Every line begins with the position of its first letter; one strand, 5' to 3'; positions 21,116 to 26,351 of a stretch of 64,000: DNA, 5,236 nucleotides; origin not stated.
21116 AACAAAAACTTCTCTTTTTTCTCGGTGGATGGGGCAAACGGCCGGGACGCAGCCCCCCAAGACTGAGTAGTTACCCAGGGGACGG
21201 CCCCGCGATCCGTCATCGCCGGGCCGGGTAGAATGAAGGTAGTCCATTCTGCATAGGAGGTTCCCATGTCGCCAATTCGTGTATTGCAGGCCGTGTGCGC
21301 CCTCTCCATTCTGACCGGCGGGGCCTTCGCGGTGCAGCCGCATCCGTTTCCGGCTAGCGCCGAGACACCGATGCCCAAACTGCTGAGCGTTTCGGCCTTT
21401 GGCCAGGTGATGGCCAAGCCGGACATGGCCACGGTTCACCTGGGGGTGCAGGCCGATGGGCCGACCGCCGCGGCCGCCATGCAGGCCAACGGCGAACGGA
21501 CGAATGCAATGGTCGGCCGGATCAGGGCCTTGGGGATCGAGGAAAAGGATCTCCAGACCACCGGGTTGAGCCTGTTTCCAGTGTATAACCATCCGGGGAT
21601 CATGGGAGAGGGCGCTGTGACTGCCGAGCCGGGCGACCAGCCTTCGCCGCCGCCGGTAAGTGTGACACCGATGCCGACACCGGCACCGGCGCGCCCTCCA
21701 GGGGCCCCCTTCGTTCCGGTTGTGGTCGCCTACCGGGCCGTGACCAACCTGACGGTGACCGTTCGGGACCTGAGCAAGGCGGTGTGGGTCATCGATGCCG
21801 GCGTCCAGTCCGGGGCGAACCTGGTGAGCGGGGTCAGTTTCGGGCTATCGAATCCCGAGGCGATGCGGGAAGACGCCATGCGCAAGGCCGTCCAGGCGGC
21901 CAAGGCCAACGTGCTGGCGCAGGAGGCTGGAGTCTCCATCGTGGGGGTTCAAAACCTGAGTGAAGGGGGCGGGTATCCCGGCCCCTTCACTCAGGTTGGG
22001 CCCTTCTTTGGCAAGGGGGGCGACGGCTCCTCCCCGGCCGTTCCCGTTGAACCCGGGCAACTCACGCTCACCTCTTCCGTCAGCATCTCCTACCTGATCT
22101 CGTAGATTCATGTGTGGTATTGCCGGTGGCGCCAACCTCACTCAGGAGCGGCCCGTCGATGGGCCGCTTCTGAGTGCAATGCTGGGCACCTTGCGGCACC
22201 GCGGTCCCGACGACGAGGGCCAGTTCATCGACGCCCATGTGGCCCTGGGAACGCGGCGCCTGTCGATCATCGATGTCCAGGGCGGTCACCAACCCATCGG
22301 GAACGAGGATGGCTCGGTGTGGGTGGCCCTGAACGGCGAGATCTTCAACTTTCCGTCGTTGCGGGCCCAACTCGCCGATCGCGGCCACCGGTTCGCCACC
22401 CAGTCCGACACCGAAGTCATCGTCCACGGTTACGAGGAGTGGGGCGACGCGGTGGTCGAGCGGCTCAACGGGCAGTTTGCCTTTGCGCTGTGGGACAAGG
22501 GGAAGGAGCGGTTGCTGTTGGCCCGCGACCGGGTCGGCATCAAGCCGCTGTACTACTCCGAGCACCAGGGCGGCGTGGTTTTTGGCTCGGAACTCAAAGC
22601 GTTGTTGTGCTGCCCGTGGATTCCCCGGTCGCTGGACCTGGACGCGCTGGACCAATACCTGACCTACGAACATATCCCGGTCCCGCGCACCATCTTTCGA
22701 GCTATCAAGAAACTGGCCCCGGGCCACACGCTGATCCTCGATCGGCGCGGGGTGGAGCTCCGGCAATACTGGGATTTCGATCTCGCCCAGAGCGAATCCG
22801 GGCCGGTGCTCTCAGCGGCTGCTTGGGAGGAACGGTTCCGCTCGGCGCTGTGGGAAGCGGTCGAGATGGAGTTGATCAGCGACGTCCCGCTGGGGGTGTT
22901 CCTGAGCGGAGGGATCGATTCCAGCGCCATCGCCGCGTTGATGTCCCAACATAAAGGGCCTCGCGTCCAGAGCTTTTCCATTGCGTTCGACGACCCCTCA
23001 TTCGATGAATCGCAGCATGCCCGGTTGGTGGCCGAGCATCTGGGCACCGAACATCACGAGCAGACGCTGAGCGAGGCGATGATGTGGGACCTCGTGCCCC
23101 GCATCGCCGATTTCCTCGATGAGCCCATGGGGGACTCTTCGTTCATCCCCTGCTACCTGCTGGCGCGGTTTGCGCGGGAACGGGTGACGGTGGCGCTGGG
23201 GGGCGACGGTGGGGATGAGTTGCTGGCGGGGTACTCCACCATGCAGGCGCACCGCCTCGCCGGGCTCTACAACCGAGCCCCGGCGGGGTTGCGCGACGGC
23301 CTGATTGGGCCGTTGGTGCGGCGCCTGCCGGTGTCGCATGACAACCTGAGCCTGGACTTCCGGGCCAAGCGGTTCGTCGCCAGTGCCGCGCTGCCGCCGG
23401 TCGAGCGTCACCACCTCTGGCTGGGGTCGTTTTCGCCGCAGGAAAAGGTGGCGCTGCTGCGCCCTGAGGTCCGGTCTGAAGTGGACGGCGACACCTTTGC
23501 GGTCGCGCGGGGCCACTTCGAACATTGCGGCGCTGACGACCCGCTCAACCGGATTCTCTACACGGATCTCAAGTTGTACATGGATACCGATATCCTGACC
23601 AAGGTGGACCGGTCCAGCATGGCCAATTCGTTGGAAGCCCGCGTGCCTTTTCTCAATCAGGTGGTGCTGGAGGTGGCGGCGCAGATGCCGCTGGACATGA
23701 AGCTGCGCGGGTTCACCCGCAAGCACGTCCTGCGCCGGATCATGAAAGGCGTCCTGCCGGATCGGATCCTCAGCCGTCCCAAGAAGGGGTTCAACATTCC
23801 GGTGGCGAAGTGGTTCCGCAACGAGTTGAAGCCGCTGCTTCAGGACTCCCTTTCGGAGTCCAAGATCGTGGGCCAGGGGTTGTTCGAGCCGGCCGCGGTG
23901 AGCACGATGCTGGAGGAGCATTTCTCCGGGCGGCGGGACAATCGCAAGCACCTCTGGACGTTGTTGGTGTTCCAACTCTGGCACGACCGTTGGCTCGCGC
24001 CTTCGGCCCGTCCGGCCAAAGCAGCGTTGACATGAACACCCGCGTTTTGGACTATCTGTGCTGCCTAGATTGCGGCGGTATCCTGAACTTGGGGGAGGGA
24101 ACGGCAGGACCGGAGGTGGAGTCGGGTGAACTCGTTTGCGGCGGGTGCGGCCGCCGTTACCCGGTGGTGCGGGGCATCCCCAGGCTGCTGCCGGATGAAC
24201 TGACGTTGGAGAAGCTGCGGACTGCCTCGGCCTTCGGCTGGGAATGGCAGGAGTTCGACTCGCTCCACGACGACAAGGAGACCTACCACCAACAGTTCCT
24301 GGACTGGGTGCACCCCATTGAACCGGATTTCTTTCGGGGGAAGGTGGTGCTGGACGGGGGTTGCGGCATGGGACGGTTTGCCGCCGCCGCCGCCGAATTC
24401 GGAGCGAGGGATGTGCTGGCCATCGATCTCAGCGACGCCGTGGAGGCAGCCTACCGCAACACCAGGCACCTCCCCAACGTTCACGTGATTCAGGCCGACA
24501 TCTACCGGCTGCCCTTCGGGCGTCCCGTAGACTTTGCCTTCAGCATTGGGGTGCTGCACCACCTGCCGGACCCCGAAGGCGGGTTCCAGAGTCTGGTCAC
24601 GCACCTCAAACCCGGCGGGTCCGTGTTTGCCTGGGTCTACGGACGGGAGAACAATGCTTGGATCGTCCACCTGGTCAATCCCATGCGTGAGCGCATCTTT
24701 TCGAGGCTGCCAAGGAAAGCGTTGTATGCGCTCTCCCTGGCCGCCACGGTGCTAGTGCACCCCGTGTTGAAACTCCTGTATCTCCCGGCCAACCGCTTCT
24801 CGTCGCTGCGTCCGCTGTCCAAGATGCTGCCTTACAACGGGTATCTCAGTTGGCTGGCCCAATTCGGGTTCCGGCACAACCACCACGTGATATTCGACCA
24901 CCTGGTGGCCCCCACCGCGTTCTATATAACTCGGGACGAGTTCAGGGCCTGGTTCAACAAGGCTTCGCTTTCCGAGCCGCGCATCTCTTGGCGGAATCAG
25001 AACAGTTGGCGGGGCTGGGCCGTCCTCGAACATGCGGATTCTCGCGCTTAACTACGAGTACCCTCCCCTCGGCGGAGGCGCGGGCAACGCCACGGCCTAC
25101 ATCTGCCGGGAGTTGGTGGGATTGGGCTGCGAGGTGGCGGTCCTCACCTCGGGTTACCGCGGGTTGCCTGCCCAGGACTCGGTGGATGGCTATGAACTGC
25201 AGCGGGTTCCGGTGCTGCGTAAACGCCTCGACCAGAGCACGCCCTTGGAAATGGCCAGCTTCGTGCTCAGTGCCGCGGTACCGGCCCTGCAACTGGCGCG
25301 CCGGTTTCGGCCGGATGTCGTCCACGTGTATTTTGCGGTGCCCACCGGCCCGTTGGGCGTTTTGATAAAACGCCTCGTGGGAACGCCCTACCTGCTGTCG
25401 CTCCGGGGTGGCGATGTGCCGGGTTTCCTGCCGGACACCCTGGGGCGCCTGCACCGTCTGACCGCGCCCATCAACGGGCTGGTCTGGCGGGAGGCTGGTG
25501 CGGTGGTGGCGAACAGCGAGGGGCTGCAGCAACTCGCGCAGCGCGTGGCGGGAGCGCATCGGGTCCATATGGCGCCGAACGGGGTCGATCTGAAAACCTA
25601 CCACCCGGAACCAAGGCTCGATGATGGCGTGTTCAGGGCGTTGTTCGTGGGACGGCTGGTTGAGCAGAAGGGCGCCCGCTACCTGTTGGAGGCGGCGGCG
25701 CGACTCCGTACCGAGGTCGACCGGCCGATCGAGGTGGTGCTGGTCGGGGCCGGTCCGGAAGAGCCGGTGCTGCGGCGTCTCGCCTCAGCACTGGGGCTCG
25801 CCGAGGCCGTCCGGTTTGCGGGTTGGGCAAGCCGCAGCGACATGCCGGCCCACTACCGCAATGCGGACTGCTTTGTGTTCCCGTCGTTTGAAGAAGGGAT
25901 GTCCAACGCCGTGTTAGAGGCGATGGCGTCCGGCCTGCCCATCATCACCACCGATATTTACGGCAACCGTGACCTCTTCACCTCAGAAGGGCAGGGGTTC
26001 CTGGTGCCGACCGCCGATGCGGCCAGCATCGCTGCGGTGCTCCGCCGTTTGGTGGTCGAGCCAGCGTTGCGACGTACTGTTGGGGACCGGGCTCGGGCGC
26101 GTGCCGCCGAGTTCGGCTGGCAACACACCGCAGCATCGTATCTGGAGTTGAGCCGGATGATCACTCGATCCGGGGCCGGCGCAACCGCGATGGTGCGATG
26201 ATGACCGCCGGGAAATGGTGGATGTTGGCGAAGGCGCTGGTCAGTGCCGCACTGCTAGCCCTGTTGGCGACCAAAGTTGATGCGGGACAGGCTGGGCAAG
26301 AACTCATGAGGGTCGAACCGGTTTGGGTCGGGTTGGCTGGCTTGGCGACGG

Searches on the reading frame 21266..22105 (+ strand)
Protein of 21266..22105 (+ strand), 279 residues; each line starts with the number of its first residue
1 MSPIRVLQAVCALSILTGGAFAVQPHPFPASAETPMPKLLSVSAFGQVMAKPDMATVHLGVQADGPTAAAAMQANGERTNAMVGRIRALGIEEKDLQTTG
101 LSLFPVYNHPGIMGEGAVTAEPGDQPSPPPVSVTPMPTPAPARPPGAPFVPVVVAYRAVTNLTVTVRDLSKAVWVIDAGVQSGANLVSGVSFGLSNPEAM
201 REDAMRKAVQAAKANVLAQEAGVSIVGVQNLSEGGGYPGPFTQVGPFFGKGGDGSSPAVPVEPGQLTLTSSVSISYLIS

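Call 73: search_protein_families(library=pfam, proteins=[window:21266-22105:+], max_evalue=0.00001)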
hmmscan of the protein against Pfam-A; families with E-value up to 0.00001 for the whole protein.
window:21266-22105:+ (279 aa): 1 family
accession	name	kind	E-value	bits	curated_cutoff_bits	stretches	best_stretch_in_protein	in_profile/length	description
PF04402.19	SIMPL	-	8.4e-43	147.5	25.2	1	40-276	1-205/205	Protein of unknown function (DUF541)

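Call 85: find_homologous_proteins(query=window:21266-22105:+, max_evalue=1e-40)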
Query window:21266-22105:+ (279 aa): 5 proteins with E <= 1e-40 among 5469 candidates.
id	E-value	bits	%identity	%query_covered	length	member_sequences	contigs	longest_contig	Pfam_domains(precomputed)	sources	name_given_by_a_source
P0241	3.8e-171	586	98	100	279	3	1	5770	PF04402.20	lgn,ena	-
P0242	1.2e-119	417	72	100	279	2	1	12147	PF04402.20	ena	-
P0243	8.2e-115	401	71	100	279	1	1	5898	PF04402.20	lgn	-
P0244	2.6e-87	311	59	91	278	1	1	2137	PF04402.20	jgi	jgi:uncharacterized protein YggE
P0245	5.3e-87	310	54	92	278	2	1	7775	PF04402.20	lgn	-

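Call 86: find_encoding_contigs(protein=P0241, flank=6000, max_places=3)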
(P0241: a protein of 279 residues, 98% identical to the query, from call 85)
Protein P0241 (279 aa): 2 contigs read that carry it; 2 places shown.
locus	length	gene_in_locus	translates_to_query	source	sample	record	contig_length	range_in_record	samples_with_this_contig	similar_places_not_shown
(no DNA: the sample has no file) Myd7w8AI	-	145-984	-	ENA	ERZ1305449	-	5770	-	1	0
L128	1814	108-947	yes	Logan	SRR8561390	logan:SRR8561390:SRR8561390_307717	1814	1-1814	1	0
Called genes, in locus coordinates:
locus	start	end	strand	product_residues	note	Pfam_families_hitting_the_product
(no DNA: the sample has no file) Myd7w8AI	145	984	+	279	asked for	PF04402:SIMPL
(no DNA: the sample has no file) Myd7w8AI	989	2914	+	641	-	PF13522:GATase_6, PF13537:GATase_7, PF00733:Asn_synthase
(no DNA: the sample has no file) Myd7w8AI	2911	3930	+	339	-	PF03966:Trm112p (weak), PF13489:Methyltransf_23, PF13649:Methyltransf_25, PF13847:Methyltransf_31, PF08241:Methyltransf_11, PF08242:Methyltransf_12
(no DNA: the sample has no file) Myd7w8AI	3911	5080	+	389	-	PF13439:Glyco_transf_4, PF13579:Glyco_trans_4_4, PF20706:GT4-conflict, PF00534:Glycos_transf_1, PF13692:Glyco_trans_1_4, PF13524:Glyco_trans_1_2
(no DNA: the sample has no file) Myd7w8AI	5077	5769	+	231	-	?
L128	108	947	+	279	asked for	PF04402:SIMPL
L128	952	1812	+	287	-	?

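Call 87: find_encoding_contigs(protein=P0242, flank=6000, max_places=2)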
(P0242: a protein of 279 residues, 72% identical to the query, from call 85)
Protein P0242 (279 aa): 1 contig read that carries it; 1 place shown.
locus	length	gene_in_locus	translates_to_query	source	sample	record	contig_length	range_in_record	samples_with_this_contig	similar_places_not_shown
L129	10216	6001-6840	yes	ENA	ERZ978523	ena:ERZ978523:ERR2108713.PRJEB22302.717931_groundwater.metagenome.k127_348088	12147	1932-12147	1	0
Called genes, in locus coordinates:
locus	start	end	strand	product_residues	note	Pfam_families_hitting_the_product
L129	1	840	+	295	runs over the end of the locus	PF01513:NAD_kinase, PF20143:NAD_kinase_C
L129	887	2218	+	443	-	PF13489:Methyltransf_23, PF07021:MetW, PF08241:Methyltransf_11, PF08242:Methyltransf_12 (weak), PF13649:Methyltransf_25, PF13847:Methyltransf_31 (weak)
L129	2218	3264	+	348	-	PF00534:Glycos_transf_1, PF13692:Glyco_trans_1_4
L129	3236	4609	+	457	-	PF00534:Glycos_transf_1, PF13692:Glyco_trans_1_4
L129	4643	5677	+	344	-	PF00535:Glycos_transf_2, PF10111:Glyco_tranf_2_2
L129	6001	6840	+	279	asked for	PF04402:SIMPL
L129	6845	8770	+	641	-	PF13522:GATase_6, PF13537:GATase_7, PF00733:Asn_synthase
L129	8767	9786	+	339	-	PF03966:Trm112p (weak), PF08003:Methyltransf_9 (weak), PF13489:Methyltransf_23, PF06325:PrmA (weak), PF13649:Methyltransf_25, PF13847:Methyltransf_31, PF08241:Methyltransf_11, PF08242:Methyltransf_12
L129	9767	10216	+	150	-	?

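Call 88: find_encoding_contigs(protein=P0243, flank=6000, max_places=2)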
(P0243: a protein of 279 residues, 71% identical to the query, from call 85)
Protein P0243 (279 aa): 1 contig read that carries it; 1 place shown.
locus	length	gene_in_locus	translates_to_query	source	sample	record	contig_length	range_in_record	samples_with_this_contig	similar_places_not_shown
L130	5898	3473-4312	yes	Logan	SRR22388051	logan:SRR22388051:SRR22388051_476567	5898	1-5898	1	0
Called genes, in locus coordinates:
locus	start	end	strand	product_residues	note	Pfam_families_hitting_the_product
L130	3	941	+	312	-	?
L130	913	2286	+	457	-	PF00534:Glycos_transf_1, PF13692:Glyco_trans_1_4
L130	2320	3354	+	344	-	PF00535:Glycos_transf_2, PF10111:Glyco_tranf_2_2 (weak)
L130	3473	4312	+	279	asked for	PF04402:SIMPL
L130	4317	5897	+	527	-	?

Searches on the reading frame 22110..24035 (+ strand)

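Call 73: search_protein_families(library=pfam, proteins=[window:22110-24035:+], max_evalue=0.00001)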
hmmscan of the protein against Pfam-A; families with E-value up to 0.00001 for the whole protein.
window:22110-24035:+ (641 aa): 3 families
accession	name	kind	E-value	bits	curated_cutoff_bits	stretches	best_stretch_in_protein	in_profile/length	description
PF00733.27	Asn_synthase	-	4.7e-103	346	21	1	243-625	2-353/354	Asparagine synthase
PF13537.11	GATase_7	-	2e-47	160.7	25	1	49-166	2-122/123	Glutamine amidotransferase domain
PF13522.11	GATase_6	-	1.1e-43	148.8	27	1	33-161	1-130/130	Glutamine amidotransferase domain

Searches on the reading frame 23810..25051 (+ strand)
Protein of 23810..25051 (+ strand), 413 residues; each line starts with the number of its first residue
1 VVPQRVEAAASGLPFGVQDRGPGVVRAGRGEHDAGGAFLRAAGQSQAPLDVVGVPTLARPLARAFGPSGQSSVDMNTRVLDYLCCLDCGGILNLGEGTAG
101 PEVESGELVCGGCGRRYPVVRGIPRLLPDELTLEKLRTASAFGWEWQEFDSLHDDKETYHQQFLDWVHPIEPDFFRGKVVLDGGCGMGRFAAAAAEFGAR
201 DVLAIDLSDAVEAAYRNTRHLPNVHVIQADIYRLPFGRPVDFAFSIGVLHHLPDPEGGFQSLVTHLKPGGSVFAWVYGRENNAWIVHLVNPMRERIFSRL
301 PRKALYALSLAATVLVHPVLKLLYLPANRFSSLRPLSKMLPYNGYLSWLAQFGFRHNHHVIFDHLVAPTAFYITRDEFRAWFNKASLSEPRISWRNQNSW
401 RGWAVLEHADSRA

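Call 73: search_protein_families(library=pfam, proteins=[window:23810-25051:+], max_evalue=0.00001)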
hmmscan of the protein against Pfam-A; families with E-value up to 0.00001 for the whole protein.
window:23810-25051:+ (413 aa): 6 families
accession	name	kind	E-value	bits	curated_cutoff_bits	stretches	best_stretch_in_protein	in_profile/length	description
PF13649.12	Methyltransf_25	-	2.1e-16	60.8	27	1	180-270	1-97/97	Methyltransferase domain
PF08241.18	Methyltransf_11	-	2.5e-16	60.5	21.2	1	181-273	1-94/95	Methyltransferase domain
PF13489.12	Methyltransf_23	-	3.3e-14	53.4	27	1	160-276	6-118/164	Methyltransferase domain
PF08242.18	Methyltransf_12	-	3.4e-11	44.2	30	1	181-271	1-97/98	Methyltransferase domain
PF13847.12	Methyltransf_31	-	3.6e-11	43.4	27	1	177-272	4-107/145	Methyltransferase domain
PF03966.22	Trm112p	-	5e-07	30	22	1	78-122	3-40/40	Trm112p-like protein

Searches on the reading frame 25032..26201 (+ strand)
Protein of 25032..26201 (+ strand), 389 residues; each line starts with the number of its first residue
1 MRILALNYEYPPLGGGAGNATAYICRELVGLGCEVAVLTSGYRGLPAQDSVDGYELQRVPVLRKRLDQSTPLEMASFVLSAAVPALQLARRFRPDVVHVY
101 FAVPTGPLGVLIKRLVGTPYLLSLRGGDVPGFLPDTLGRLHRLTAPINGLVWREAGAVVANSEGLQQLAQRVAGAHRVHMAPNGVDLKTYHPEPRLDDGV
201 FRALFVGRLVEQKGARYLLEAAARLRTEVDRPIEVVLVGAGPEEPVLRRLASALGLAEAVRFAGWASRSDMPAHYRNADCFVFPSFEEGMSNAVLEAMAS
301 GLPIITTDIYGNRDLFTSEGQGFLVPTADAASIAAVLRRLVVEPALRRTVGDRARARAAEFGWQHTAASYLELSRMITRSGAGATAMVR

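Call 74: search_protein_families(library=pfam, proteins=[window:25032-26201:+], max_evalue=0.00001)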
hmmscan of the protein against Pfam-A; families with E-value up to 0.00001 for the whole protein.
window:25032-26201:+ (389 aa): 6 families
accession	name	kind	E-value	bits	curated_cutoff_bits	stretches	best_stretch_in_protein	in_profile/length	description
PF00534.26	Glycos_transf_1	-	1.2e-39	136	26.4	1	190-356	5-171/172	Glycosyl transferases group 1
PF13692.12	Glyco_trans_1_4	-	7.7e-38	130.4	27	1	203-341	4-140/142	Glycosyl transferases group 1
PF13579.12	Glyco_trans_4_4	-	1.4e-21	77.9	29.7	1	15-184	1-158/158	Glycosyl transferase 4-like domain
PF13439.12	Glyco_transf_4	-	1.6e-20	74.2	28.5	1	15-188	2-169/170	Glycosyltransferase Family 4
PF20706.3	GT4-conflict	-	1.1e-13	51.4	26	1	164-368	160-383/385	Family 4 Glycosyltransferase in conflict systems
PF13524.12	Glyco_trans_1_2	-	2.7e-09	37.6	25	1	217-371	4-143/144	Glycosyl transferase-like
